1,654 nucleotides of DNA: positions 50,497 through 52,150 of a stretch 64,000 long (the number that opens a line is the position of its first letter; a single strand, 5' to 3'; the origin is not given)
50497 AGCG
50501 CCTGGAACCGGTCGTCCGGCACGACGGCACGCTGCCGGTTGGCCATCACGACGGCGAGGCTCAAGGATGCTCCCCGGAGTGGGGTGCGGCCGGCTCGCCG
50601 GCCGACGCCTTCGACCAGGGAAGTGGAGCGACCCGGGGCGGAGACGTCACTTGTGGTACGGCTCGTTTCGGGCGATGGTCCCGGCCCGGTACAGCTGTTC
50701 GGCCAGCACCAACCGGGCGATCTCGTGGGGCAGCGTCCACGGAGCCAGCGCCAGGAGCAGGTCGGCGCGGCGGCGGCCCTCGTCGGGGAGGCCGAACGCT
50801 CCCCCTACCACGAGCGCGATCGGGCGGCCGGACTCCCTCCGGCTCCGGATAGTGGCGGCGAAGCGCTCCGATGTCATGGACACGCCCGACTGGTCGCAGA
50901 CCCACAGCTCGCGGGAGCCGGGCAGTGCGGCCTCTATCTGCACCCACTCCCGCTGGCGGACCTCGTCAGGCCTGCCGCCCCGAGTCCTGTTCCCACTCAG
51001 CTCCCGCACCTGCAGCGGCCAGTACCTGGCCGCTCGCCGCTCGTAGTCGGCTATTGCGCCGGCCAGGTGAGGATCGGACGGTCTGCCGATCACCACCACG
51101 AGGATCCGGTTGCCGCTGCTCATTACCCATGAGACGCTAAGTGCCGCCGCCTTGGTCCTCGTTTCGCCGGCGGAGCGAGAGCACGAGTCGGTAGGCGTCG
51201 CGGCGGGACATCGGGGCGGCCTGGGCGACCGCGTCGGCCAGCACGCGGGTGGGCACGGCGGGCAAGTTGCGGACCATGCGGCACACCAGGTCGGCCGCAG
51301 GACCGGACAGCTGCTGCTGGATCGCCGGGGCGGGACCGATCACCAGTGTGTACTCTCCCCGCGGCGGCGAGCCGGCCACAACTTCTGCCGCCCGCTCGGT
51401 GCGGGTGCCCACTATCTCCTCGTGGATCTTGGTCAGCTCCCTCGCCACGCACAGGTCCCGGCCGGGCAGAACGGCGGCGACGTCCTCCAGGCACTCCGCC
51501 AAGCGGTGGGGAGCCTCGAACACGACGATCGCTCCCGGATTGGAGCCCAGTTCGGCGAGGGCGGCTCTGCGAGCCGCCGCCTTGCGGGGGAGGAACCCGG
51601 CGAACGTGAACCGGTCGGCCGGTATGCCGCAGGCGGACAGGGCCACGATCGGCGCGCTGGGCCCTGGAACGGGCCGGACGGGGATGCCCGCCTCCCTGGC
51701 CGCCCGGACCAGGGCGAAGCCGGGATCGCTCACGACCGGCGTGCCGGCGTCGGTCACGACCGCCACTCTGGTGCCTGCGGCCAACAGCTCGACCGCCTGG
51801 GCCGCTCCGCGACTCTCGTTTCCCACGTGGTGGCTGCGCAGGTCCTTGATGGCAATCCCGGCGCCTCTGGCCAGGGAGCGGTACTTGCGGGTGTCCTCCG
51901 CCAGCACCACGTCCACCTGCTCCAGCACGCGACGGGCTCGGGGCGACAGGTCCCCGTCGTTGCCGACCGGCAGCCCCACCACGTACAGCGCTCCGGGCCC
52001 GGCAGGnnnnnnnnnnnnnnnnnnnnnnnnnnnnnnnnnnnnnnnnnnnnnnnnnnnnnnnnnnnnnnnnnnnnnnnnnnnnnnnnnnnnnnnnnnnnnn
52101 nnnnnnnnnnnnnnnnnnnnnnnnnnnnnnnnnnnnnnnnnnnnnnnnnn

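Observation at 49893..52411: Three consecutive, co-oriented rRNA methyltransferases that all target the ribosomal decoding centre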

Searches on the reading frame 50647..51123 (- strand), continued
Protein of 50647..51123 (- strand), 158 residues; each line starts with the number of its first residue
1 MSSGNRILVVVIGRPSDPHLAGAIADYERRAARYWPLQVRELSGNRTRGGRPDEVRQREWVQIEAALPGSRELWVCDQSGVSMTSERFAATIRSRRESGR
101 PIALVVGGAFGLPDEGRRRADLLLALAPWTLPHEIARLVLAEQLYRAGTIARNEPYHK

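Call 44: search_solved_structures(query=window:50647-51123:-, max_evalue=0.00001, show_alignments=2)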
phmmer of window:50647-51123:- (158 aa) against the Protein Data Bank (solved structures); distinct sequences matched with E-value up to 0.00001: 10.
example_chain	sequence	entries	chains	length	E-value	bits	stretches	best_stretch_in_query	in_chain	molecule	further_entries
1to0_A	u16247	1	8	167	3.4e-18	69.1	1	7-158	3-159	Hypothetical UPF0247 protein yyda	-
4fak_A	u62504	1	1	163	1.3e-16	64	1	6-158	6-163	Ribosomal RNA large subunit methyltransferase H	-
1vh0_A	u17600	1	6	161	1.3e-16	64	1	6-158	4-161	Hypothetical UPF0247 protein SAV0024/SA0023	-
1ns5_A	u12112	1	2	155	5.8e-15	58.6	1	9-158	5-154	Hypothetical protein ybeA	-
5twj_C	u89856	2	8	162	6.2e-15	58.6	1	9-158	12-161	Ribosomal RNA large subunit methyltransferase H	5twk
1o6d_A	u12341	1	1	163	1.8e-14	57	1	6-157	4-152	Hypothetical UPF0247 protein TM0844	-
7cfy_A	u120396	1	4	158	5.9e-12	48.9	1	86-158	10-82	Ribosomal RNA large subunit methyltransferase H,Ribosomal RNA large subunit methyltransfer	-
7cem_A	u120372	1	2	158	1e-11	48.1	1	85-158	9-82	Ribosomal RNA large subunit methyltransferase H,Ribosomal RNA large subunit methyltransfer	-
5zyo_A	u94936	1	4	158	1.1e-11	47.9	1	86-158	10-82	Ribosomal RNA large subunit methyltransferase H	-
7cf7_A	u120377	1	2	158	1.6e-11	47.5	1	86-158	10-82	Ribosomal RNA large subunit methyltransferase H,Ribosomal RNA large subunit methyltransfer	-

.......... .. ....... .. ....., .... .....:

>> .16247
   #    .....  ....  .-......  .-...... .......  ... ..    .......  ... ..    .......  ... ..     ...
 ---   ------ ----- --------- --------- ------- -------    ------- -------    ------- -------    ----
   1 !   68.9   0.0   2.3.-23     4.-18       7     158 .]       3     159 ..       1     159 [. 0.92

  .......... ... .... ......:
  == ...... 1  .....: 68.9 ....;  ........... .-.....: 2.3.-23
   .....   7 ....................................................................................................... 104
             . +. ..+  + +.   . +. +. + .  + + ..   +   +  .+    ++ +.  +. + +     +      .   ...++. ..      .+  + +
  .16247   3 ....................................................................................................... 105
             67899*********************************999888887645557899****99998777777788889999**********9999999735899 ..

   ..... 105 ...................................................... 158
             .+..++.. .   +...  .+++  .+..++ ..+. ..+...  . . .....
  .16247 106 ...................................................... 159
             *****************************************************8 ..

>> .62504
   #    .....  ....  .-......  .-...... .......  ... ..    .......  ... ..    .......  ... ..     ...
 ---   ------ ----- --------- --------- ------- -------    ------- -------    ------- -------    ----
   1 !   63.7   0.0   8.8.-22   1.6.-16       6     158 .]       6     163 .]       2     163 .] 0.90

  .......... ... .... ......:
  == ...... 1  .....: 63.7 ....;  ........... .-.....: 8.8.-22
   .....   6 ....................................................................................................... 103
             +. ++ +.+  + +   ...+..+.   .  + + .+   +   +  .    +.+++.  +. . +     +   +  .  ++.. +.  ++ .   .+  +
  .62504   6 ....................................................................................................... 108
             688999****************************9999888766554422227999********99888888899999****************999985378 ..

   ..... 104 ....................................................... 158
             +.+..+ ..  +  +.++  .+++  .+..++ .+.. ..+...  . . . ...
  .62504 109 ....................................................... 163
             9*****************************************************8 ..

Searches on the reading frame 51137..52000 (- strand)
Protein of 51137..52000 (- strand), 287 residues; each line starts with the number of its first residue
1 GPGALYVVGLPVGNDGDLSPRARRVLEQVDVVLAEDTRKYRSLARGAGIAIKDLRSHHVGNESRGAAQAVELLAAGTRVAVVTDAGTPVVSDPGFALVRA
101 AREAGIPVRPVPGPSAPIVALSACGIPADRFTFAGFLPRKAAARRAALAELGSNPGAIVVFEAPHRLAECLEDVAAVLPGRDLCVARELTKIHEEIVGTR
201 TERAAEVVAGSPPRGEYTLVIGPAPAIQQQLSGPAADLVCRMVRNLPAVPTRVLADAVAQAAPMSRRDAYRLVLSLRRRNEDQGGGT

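Call 43: search_solved_structures(query=window:51137-52000:-, max_evalue=1e-10, show_alignments=2)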
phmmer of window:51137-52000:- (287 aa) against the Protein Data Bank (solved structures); distinct sequences matched with E-value up to 1e-10: 7.
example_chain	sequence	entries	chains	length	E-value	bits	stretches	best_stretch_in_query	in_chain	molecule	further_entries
9pzg_V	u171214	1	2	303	1.6e-50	175.3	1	3-255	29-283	Ribosomal RNA small subunit methyltransferase I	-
5hw4_A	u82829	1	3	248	8.5e-50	172.9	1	3-236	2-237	Ribosomal RNA small subunit methyltransferase I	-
3kwp_A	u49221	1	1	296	1.5e-41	145.9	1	3-228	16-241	Predicted methyltransferase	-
3hh1_A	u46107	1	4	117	5.1e-26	95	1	3-113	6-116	Tetrapyrrole methylase family protein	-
3ffy_A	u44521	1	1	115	2.8e-15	59.7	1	116-222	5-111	Putative tetrapyrrole (Corrin/porphyrin) methylase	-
3fq6_A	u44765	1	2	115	4e-14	55.9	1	116-222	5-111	Methyltransferase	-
1wyz_A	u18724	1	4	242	1e-13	54.6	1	68-202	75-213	putative S-adenosylmethionine-dependent methyltransferase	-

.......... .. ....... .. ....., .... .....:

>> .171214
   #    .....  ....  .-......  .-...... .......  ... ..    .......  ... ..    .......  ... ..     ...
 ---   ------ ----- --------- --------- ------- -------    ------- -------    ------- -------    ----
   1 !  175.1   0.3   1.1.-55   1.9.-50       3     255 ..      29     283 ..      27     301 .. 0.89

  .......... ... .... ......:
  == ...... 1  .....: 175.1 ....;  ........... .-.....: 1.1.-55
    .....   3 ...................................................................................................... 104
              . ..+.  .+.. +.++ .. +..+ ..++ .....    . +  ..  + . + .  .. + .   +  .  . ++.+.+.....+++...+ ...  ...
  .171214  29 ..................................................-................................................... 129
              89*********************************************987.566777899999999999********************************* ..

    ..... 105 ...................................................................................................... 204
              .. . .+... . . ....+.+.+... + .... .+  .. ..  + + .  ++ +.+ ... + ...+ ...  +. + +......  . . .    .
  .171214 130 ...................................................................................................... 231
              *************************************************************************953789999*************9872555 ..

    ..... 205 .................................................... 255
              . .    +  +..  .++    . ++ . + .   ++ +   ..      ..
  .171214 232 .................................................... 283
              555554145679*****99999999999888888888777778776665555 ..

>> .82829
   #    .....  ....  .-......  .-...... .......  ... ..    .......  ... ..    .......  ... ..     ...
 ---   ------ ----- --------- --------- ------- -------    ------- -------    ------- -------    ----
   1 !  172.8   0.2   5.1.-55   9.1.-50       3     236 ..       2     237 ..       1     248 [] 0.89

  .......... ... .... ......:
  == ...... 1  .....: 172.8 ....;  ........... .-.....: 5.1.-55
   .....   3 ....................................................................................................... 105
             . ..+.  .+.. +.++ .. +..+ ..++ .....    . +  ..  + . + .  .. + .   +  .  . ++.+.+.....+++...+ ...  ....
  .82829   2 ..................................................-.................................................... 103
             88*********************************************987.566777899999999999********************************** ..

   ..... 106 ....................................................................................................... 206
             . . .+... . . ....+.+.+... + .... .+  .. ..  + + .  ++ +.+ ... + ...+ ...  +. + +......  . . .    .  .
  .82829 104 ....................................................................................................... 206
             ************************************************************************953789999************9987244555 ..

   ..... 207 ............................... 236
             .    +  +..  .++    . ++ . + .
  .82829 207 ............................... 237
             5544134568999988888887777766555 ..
